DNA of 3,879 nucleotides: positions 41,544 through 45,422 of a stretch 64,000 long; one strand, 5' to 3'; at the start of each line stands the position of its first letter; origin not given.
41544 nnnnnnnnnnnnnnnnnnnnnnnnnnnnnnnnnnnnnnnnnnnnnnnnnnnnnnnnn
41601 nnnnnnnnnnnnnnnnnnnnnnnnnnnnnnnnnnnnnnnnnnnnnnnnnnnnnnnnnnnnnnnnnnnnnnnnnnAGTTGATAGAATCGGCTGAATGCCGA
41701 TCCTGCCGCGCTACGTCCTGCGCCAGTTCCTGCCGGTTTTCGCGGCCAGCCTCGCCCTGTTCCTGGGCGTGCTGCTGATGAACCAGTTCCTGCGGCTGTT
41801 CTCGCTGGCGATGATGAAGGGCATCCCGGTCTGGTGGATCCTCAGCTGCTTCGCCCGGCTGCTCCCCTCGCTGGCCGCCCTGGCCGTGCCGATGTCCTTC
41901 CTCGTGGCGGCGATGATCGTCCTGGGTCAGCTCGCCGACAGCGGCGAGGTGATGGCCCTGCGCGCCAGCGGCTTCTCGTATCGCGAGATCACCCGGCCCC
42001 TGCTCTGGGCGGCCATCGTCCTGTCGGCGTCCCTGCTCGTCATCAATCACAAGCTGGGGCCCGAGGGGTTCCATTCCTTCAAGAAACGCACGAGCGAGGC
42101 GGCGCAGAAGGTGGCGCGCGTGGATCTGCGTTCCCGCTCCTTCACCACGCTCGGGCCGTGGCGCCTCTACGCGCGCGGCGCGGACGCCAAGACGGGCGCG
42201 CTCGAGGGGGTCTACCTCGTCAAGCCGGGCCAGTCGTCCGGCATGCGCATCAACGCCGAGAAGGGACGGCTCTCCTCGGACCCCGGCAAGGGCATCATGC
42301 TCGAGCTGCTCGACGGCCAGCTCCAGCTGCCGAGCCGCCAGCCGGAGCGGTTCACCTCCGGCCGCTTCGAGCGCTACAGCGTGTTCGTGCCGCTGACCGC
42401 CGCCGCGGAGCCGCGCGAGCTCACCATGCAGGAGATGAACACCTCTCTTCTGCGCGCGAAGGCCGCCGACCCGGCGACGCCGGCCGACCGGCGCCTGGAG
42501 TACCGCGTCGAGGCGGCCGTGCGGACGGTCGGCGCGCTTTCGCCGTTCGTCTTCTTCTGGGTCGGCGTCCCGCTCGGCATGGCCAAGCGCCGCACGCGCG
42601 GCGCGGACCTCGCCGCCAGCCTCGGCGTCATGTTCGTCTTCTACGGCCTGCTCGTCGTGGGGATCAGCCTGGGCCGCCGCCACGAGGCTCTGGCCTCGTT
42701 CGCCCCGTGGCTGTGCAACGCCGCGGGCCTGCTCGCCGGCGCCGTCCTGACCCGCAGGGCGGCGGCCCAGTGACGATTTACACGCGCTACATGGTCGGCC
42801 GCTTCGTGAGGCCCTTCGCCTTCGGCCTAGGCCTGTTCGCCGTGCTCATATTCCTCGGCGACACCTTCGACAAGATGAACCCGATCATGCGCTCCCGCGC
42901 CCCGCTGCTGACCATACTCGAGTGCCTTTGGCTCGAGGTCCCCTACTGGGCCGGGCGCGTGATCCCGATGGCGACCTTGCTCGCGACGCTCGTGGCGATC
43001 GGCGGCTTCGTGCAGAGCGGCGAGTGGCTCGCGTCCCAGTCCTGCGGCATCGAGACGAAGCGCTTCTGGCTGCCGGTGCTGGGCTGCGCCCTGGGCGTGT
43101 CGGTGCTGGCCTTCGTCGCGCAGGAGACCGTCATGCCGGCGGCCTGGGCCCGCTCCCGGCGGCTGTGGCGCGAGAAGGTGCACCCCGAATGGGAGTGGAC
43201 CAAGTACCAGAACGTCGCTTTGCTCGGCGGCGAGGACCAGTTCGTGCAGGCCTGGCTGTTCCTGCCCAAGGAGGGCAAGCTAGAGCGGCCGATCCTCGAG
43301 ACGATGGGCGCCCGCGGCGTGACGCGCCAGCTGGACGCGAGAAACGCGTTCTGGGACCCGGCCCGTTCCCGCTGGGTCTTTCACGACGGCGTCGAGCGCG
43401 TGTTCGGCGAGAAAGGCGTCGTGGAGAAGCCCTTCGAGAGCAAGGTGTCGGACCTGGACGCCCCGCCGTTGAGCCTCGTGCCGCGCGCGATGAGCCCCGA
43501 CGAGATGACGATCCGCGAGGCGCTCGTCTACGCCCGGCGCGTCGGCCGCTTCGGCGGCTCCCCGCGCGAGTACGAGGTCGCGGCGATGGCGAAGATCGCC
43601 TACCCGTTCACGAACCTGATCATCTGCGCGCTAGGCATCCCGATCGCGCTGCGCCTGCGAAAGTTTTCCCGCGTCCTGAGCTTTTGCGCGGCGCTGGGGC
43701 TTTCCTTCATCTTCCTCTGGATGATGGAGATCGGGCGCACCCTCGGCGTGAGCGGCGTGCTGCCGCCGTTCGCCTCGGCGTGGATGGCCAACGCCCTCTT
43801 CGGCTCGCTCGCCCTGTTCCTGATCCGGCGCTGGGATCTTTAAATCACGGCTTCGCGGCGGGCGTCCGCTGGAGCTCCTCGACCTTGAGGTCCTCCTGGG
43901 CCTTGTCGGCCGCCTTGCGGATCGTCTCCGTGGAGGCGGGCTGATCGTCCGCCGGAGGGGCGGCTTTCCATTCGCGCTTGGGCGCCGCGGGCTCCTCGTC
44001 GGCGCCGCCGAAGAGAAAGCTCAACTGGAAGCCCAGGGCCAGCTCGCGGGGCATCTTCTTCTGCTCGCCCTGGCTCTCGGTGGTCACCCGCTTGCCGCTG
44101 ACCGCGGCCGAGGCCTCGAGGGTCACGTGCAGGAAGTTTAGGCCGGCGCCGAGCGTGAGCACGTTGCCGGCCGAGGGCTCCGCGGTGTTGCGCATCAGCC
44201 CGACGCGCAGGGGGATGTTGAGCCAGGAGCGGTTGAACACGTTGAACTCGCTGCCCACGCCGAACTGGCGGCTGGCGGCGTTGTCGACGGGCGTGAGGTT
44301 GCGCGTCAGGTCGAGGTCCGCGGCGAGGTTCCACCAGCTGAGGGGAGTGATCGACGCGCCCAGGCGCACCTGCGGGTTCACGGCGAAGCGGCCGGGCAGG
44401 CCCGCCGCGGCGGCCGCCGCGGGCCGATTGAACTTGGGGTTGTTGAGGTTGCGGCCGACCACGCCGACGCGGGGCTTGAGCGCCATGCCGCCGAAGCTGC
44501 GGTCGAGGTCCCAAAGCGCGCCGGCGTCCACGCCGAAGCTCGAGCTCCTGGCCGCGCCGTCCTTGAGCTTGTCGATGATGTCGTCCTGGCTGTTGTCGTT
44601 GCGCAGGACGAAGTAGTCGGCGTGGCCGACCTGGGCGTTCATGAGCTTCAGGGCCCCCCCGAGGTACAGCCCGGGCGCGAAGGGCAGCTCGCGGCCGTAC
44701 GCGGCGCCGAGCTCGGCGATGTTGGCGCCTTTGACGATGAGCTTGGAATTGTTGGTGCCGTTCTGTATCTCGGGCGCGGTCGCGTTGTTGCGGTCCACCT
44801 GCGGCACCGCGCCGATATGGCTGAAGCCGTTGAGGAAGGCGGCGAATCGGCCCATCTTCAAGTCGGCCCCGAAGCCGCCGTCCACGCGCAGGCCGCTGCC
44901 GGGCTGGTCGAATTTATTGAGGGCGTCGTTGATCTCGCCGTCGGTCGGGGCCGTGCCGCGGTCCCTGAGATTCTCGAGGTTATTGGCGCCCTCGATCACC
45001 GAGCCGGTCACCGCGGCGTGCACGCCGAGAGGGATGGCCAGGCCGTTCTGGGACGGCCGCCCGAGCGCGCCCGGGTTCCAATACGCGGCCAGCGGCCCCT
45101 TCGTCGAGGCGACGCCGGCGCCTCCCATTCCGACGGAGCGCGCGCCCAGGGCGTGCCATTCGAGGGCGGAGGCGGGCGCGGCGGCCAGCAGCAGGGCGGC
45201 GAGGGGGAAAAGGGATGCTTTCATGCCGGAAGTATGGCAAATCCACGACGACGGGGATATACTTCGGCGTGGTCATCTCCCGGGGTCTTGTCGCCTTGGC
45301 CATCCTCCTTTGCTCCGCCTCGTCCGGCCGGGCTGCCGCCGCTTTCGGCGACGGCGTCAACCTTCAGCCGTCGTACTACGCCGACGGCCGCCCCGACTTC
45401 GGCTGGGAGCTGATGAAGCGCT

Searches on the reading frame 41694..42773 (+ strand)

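Call 45: search_protein_families(library=pfam, proteins=[window:41694-42773:+], max_evalue=0.001)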
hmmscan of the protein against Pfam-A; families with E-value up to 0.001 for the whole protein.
window:41694-42773:+ (359 aa): 1 family
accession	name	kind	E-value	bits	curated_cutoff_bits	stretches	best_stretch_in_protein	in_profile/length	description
PF03739.19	LptF_LptG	-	1.1e-61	209.3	27.9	1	6-355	1-353/353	Lipopolysaccharide export system permease LptF/LptG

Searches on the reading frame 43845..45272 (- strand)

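Call 45: search_protein_families(library=pfam, proteins=[window:43845-45272:-], max_evalue=0.001)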
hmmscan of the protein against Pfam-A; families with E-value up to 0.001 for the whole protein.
window:43845-45272:- (475 aa): 1 family
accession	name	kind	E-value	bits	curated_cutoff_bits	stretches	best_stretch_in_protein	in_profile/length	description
PF13729.12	TraF_2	-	2.5e-20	73.2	25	1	107-321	60-264/264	F plasmid transfer operon, TraF, protein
